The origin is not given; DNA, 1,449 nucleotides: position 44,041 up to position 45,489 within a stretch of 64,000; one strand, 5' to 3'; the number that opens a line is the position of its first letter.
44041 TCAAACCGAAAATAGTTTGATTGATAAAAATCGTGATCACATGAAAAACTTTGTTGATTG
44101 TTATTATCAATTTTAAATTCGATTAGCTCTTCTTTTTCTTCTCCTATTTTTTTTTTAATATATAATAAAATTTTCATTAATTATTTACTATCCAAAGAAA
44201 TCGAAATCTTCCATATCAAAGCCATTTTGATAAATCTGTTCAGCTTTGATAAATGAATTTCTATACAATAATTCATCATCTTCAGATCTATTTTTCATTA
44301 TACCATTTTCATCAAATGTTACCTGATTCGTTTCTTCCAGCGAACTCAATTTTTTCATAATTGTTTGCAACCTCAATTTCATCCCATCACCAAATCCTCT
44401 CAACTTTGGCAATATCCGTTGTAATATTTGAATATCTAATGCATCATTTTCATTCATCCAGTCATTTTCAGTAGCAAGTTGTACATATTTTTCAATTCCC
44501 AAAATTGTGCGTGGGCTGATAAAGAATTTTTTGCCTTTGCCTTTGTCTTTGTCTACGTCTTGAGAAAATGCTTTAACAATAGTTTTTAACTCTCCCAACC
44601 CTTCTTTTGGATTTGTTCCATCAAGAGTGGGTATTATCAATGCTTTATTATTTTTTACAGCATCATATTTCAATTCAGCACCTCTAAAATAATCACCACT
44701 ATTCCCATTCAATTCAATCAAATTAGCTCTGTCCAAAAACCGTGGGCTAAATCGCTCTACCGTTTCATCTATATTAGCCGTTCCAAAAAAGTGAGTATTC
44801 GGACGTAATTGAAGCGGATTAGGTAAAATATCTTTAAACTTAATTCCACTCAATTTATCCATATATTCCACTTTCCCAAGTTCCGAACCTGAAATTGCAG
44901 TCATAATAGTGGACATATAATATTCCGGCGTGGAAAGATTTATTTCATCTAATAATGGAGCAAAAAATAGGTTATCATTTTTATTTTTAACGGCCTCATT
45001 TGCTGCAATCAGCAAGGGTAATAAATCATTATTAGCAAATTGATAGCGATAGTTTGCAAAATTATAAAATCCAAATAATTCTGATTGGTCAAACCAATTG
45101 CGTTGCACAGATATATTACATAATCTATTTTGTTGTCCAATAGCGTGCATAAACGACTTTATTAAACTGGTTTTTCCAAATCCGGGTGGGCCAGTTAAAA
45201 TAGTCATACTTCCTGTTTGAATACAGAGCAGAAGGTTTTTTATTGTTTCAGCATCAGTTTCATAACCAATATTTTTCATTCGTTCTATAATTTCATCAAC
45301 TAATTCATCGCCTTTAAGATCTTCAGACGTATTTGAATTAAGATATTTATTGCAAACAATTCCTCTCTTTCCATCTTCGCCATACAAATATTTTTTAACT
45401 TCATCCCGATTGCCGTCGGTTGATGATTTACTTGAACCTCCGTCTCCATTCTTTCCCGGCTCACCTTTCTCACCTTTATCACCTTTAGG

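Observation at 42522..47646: McrBC-type system with an Hsp70-collagen-McrB fusion (top candidate)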

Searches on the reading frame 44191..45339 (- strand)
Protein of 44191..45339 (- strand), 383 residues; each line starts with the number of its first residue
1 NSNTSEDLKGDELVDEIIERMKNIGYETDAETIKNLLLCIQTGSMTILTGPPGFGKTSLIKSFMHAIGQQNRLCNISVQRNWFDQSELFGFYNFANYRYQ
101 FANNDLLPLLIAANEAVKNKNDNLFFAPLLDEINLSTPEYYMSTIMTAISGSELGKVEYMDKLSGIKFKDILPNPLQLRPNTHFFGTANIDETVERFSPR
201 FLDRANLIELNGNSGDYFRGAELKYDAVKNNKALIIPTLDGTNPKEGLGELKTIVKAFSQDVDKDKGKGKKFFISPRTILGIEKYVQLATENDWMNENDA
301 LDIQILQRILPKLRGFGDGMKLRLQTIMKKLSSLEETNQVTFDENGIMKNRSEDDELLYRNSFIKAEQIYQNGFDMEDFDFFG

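Call 21: find_homologous_proteins(query=window:44191-45339:-, max_evalue=0.001)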
Query window:44191-45339:- (383 aa): 2 proteins with E <= 0.001 among 4777 candidates.
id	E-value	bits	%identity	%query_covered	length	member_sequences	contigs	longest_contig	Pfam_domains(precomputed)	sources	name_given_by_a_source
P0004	2.9e-182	624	82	95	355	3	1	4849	-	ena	-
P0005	2.0e-15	75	27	84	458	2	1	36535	PF01878.25,PF07728.21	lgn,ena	-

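Call 28: find_related_loci(query=window:44191-45339:-, collection=genome_contigs, flank=8000)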
Query window:44191-45339:- (383 aa) in genome_contigs; peptide patterns used: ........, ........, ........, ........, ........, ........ (x = any residue, [..] = any of these).
55 stretches matched a pattern; 1 encode a relative of the query (tblastn E <= 1e-3); 1 distinct loci.
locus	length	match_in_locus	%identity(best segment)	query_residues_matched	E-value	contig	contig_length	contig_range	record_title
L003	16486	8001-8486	29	15-212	1e-5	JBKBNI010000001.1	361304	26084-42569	MAG: Thermaurantimonas sp. isolate 21I_069.bin.33 NODE_1_length_361304_cov_148.722975, whole genome shotgun sequence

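Call 30: search_solved_structures(query=A1, max_evalue=1, show_alignments=2)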
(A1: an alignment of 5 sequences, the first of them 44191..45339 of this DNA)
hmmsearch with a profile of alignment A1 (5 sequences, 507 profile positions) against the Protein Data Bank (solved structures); distinct sequences matched with E-value up to 1: 79 (the best 60 are shown).
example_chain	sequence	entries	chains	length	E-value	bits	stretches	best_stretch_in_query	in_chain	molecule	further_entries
5jcs_s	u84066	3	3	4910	3.2e-10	42.4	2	167-251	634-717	Midasin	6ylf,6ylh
6hyp_A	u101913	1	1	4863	3.3e-10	42.4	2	167-251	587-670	Midasin,Midasin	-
6i27_A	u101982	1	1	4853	3.3e-10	42.4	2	167-251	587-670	Midasin,Midasin,Midasin,Midasin,Midasin,Midasin,Midasin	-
6i26_A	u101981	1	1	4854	3.3e-10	42.4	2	167-251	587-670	Midasin,Midasin,Midasin,Midasin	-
6hz4_A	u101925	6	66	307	1.5e-05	27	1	161-328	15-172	5-methylcytosine-specific restriction enzyme B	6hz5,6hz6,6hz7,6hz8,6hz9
6ut6_A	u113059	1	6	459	2.8e-05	26.1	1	160-328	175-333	5-methylcytosine-specific restriction enzyme B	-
7vsr_A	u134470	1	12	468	2.9e-05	26.1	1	160-328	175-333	5-methylcytosine-specific restriction enzyme B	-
6ut3_A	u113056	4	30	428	0.0001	24.3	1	170-200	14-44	GTPase subunit of restriction endonuclease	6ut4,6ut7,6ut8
6ut5_A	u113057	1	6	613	0.00013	24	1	166-200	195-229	GTPase subunit of restriction endonuclease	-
6nak_D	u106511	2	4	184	0.00019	23.4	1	167-213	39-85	TsaE | ATPase YjeE, predicted to have essential role in cell wall biosynthesis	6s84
6n9a_E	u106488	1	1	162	0.00028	22.8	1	170-213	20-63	tRNA threonylcarbamoyladenosine biosynthesis protein TsaE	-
3ux8_A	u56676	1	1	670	0.00057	21.8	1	166-206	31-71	Excinuclease ABC, A subunit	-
9if4_A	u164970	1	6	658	0.0012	20.8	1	108-212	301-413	ATP-dependent Clp protease ATP-binding subunit ClpC1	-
2r6f_A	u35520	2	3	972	0.0013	20.7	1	166-206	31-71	Excinuclease ABC subunit A | Excinuclease ABC, A subunit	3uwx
4xgu_A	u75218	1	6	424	0.0019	20.1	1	175-207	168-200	Putative pachytene checkpoint protein 2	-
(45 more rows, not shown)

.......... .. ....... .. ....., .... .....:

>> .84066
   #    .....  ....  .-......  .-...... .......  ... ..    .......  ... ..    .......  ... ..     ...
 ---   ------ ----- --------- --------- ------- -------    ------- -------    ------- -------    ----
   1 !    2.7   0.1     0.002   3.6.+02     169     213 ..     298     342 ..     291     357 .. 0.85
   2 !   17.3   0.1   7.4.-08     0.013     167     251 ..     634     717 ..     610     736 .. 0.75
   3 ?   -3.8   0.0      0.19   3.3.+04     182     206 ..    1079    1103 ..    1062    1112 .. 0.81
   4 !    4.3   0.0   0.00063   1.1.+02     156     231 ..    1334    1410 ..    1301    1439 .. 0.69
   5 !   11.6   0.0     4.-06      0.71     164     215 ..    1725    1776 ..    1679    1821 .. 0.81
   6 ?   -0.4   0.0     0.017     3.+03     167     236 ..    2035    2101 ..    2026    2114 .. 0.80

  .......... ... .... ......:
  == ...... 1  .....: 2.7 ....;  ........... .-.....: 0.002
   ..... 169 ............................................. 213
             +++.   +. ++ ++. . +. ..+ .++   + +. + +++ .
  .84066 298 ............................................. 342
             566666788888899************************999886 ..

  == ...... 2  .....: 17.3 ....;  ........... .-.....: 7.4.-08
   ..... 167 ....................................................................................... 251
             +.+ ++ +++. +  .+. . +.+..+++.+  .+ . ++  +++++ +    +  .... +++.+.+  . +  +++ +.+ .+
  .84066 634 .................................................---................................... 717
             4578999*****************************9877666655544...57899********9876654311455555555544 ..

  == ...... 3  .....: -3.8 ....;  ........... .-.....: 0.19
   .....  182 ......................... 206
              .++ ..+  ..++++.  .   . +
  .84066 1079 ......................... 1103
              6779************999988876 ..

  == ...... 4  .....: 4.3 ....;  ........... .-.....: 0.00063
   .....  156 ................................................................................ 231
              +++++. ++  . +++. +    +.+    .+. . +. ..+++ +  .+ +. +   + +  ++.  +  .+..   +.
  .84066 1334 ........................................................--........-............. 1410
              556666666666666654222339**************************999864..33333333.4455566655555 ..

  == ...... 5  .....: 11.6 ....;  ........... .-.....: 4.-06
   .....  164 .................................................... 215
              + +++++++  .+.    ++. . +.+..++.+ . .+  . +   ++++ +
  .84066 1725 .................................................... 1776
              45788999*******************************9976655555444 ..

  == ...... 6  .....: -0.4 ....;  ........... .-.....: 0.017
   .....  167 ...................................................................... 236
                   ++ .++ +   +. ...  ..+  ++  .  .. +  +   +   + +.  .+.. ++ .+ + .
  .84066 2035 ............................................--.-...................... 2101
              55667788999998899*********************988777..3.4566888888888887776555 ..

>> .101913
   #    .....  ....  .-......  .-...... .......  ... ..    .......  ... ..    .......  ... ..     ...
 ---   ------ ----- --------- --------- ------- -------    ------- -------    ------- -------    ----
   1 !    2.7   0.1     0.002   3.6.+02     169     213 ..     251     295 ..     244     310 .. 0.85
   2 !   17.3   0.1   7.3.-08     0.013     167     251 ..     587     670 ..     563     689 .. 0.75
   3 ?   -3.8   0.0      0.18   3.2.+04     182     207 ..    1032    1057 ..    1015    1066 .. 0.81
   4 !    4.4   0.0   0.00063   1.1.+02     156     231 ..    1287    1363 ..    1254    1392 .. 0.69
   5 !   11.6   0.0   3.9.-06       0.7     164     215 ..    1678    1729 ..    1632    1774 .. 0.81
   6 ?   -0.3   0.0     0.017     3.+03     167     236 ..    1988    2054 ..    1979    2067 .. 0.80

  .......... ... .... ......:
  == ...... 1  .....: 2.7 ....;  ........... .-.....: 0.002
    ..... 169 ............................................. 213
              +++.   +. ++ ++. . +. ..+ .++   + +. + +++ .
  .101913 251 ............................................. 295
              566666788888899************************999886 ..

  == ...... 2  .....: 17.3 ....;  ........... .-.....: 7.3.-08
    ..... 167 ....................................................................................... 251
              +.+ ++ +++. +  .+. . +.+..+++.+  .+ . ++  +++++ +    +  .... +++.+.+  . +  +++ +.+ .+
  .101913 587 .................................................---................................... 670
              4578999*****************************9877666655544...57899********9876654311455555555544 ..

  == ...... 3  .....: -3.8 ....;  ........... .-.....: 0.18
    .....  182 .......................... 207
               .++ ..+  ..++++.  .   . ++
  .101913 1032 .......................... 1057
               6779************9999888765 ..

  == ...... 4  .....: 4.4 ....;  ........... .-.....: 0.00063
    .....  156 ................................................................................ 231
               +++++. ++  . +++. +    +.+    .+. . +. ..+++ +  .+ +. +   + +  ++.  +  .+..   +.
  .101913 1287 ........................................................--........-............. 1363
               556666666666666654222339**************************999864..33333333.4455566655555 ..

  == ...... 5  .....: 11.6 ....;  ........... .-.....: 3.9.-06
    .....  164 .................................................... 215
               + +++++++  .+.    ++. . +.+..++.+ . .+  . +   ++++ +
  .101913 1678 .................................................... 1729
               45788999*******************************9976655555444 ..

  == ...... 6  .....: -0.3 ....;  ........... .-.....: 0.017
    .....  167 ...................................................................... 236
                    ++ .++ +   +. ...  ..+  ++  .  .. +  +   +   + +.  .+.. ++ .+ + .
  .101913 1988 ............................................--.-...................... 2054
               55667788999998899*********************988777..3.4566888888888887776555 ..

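Call 33: find_encoding_contigs(protein=P0004, flank=10000)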
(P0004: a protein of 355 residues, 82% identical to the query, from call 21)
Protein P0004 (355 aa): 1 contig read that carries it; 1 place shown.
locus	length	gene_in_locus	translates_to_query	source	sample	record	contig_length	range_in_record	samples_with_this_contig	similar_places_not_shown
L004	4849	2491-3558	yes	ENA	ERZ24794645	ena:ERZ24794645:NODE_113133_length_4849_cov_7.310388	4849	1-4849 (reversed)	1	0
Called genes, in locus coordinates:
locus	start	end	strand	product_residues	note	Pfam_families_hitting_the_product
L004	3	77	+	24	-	?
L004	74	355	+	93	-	-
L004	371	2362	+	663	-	-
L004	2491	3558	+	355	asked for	-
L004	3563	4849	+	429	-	?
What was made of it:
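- On McrC: The order is the same in L004 (call 33).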

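Call 51: search_protein_families(library=pfam, proteins=[L003:6903-9398:+], max_evalue=0.1)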
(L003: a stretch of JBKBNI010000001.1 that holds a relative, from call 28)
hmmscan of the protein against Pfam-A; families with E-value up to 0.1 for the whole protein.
L003:6903-9398:+ (831 aa): 22 families
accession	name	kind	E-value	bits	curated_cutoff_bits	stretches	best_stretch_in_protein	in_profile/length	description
PF05362.19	Lon_C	-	2.7e-86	288.8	21.1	1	607-807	4-204/205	Lon protease (S16) C-terminal proteolytic domain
PF02190.22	LON_substr_bdg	-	1e-50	172.9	28.7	1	45-236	2-198/200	ATP-dependent protease La (LON) substrate-binding domain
PF00004.35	AAA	-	2e-24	86.9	21.2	1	387-525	1-127/131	ATPase family associated with various cellular activities (AAA)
PF22667.2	Lon_lid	-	4e-21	74.8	27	1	548-599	1-52/57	Lon protease AAA+ ATPase lid domain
PF07728.20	AAA_5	-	3.1e-08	34.1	22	1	387-521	2-139/139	AAA domain (dynein-related subfamily)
PF13541.12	ChlI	-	4.3e-07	30.3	27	1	648-775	1-121/121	Subunit ChlI of Mg-chelatase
PF13401.12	AAA_22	-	0.00016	22.5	27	1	384-478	5-103/130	AAA domain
PF05496.18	RuvB_N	-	0.0025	18.1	27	1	358-416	8-65/159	Holliday junction DNA helicase RuvB P-loop domain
PF07877.16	DUF1661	-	0.0025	17.9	25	1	287-310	4-27/31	Protein of unknown function (DUF1661)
PF08298.17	AAA_PrkA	-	0.0038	16.7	25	1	354-408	56-109/358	PrkA AAA domain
PF13173.12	AAA_14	-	0.0084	16.5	27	1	385-533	3-127/129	AAA domain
PF13191.12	AAA_16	-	0.014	16.3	32.6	1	385-412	25-52/167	AAA ATPase domain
PF00910.28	RNA_helicase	-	0.014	16.3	21.5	1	387-412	1-26/105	RNA helicase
PF16567.10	CagD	-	0.016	15.5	25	1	462-604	22-147/205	Pathogenicity island component CagD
PF03193.22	RsgA_GTPase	-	0.021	15.1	30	1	373-416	95-138/174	RsgA GTPase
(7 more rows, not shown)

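Call 65: predict_structure(alignment_id=A1)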
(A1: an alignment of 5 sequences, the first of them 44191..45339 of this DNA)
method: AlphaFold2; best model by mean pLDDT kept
length: 383 residues; sequences in the alignment: 5
mean_pLDDT: 38.1   pTM: 0.26
mean pLDDT of the five models: 38.1, 36.3, 34.4, 31.6, 31.3
residues with pLDDT >= 90: 0; 70-90: 0; 50-70: 75; < 50: 308
segments of 3 or more residues with pLDDT < 50: 1-13, 24-28, 31-242, 258-277, 298-300, 313-317, 336-383
pLDDT, mean of each block of 10 residues (from residue 1): 30 51 47 43 29 34 36 28 25 26 32 37 27 28 33 29 33 29 27 30 29 23 27 35 50 51 39 47 57 53 55 48 59 48 43 45 45 40 30
secondary structure, 60 per line:
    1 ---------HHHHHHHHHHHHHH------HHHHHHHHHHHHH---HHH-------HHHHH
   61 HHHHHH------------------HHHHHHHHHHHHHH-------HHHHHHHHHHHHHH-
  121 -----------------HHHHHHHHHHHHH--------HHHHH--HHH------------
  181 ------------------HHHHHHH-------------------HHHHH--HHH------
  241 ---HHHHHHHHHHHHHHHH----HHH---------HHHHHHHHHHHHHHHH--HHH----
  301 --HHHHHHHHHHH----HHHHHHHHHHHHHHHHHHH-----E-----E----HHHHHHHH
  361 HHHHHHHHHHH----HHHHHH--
elements in order: H10-23 H30-42 H56-66 H85-98 H106-119 H138-150 H159-163 H199-205 H225-229 H244-259 H276-291 H303-313 H318-336 H353-371 H376-381
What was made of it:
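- On McrB-like AAA+ GTPase, NxD clade: The AlphaFold model was unusable (pLDDT 38, call 65).
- Tried and rejected: The GTPase domain with a 5-sequence alignment gave pLDDT 38 (call 65).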

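Call 75: search_dna_similar(query=window:44191-45339:-, collection=plasmids, mode=protein, max_evalue=0.001, max_rows=60, rows=spread)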
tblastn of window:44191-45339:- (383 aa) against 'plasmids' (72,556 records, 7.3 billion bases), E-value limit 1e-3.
Records with a match: 324; places in all: 331; records where one place covers at least 80% of the query: 29.
Best place of each record, by identity: <60% 324.
By first word of the organism name: Klebsiella 162; Citrobacter 33; Bacillus 20; Enterobacter 16; Salmonella 14; Escherichia 12; Rhizobium 6; Sinorhizobium 5; Deinococcus 4; Synechocystis 4; and 36 more.
By predicted mobility (MOB-suite, as given by PLSDB): non-mobilizable 195; conjugative 85; mobilizable 44.
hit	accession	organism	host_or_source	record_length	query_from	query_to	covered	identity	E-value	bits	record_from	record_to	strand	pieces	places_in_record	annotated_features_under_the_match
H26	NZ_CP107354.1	Klebsiella pneumoniae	Homo sapiens,sputum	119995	1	328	86%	30.1%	1e-27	122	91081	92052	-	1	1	AAA family ATPase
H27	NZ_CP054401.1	Klebsiella pneumoniae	Homo sapiens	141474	1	328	86%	30.1%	1e-27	122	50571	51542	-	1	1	AAA family ATPase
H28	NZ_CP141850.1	Klebsiella pneumoniae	Homo sapiens,pure culture,urine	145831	1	328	86%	30.1%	1e-27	122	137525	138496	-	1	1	AAA family ATPase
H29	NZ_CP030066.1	Klebsiella pneumoniae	Homo sapiens,urine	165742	1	328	86%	30.1%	1e-27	122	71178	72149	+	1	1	AAA family ATPase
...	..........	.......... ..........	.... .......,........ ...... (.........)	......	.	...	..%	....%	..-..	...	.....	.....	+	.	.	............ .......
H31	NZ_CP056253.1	Citrobacter sp. RHBSTW-00903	culture,Wastewater influent sample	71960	33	331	78%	29.0%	5e-21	102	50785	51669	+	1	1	AAA family ATPase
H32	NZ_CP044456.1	Acinetobacter indicus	pigeon,stool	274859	35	331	78%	27.4%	1e-18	95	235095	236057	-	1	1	hypothetical protein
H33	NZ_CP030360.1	Salinibacter ruber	-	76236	32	315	74%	27.4%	3e-16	88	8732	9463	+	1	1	DUF3578 domain-containing protein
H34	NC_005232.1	Synechocystis sp. PCC 6803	-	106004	43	316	72%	27.5%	8e-11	71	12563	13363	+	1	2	AAA family ATPase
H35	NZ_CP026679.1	Bacillus cereus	Sporobolus anglicus,cell ...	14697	21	315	77%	25.3%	1e-14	83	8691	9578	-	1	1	AAA family ATPase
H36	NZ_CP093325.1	Bacillus sp. N5-665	whole organism,peat soil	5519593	21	315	77%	24.7%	3e-14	82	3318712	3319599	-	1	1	none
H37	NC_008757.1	Polaromonas naphthalenivorans CJ2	-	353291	43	210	44%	34.9%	3e-14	82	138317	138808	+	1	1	AAA family ATPase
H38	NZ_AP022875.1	Bacillus cereus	-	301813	19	211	50%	29.0%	7e-17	90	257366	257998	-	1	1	AAA family ATPase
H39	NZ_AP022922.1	Bacillus cereus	-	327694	19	211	50%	29.0%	7e-17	90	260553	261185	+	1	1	AAA family ATPase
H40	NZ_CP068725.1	Bacillus cereus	single cell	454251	19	211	50%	29.0%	7e-17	90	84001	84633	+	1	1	AAA family ATPase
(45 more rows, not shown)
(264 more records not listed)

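Call 76: get_annotated_region(hit=H31, flank=4000)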
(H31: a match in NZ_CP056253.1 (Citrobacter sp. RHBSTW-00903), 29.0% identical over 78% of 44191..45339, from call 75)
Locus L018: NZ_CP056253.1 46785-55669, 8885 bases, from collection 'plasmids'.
description: Citrobacter sp. RHBSTW-00903 plasmid pRHBSTW-00903_3, complete sequence
organism: Citrobacter sp. RHBSTW-00903 (NCBI taxid 2742670)
taxonomy: Bacteria; Pseudomonadota; Gammaproteobacteria; Enterobacterales; Enterobacteriaceae; Citrobacter; Citrobacter sp. RHBSTW-00903
host: -; source: culture,Wastewater influent sample; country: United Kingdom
typing (MOB-suite, as given by PLSDB): non-mobilizable; mating-pair formation MPF_F
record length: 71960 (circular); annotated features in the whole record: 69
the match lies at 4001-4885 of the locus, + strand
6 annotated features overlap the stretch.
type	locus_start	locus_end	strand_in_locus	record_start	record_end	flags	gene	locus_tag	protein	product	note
CDS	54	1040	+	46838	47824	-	-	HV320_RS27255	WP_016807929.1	ArdC-like ssDNA-binding domain-containing protein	-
CDS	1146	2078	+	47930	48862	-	-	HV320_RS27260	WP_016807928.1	DUF1281 domain-containing protein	-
CDS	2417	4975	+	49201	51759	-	-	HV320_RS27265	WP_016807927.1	AAA family ATPase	-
CDS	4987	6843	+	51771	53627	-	-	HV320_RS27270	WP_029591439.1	DUF2357 domain-containing protein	-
CDS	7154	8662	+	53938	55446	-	-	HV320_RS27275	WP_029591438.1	UvrD-helicase domain-containing protein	-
CDS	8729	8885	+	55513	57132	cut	-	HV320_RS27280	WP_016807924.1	TraI domain-containing protein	-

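Call 77: get_annotated_region(hit=H32, flank=4000)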
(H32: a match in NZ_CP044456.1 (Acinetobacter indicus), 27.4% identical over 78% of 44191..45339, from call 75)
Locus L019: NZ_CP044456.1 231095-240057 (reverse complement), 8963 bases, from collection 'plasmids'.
description: Acinetobacter indicus strain B18 plasmid pB18-1, complete sequence
organism: Acinetobacter indicus (NCBI taxid 756892)
taxonomy: Bacteria; Pseudomonadota; Gammaproteobacteria; Moraxellales; Moraxellaceae; Acinetobacter; Acinetobacter indicus
host: -; source: pigeon,stool; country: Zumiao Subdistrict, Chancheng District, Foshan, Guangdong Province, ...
typing (MOB-suite, as given by PLSDB): non-mobilizable
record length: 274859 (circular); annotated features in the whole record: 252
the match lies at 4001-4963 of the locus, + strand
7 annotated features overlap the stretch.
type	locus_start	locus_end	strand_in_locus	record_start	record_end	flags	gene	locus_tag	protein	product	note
CDS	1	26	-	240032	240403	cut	-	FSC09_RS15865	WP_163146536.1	hypothetical protein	-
CDS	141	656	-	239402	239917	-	-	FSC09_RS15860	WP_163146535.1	hypothetical protein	-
CDS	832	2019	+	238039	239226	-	-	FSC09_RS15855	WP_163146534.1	tetratricopeptide repeat protein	-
CDS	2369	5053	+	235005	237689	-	-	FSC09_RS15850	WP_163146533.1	hypothetical protein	-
CDS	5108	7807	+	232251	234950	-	-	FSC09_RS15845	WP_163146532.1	DUF2357 domain-containing protein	-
CDS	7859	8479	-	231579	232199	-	-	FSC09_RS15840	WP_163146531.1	hypothetical protein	-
CDS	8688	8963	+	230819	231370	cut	-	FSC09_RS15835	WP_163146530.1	hypothetical protein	-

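Call 78: get_annotated_region(hit=H34, flank=4000)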
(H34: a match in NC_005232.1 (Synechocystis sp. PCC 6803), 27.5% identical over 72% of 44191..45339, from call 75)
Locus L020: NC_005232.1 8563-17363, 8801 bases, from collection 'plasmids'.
description: Synechocystis sp. PCC 6803 plasmid pSYSX, complete sequence
organism: Synechocystis sp. PCC 6803 (NCBI taxid 1148)
taxonomy: Bacteria; Cyanobacteriota; Cyanophyceae; Synechococcales; Merismopediaceae; Synechocystis; Synechocystis sp. PCC 6803
host: -; source: -; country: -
typing (MOB-suite, as given by PLSDB): non-mobilizable
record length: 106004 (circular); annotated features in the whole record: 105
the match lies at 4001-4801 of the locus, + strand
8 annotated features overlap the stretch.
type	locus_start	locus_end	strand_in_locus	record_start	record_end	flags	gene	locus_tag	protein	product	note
CDS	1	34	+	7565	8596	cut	-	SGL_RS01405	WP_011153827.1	hypothetical protein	-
CDS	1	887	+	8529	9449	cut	-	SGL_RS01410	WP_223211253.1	hypothetical protein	-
CDS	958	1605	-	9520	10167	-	-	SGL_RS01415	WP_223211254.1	hypothetical protein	-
CDS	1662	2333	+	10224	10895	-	-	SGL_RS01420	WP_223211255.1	thermonuclease family protein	-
CDS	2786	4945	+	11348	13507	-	-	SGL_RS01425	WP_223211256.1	AAA family ATPase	-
CDS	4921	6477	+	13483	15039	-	-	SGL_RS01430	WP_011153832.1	DUF2357 domain-containing protein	-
CDS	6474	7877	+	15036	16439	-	-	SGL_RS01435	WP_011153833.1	hypothetical protein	-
CDS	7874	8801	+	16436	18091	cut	-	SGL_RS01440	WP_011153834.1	phospholipase D family protein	-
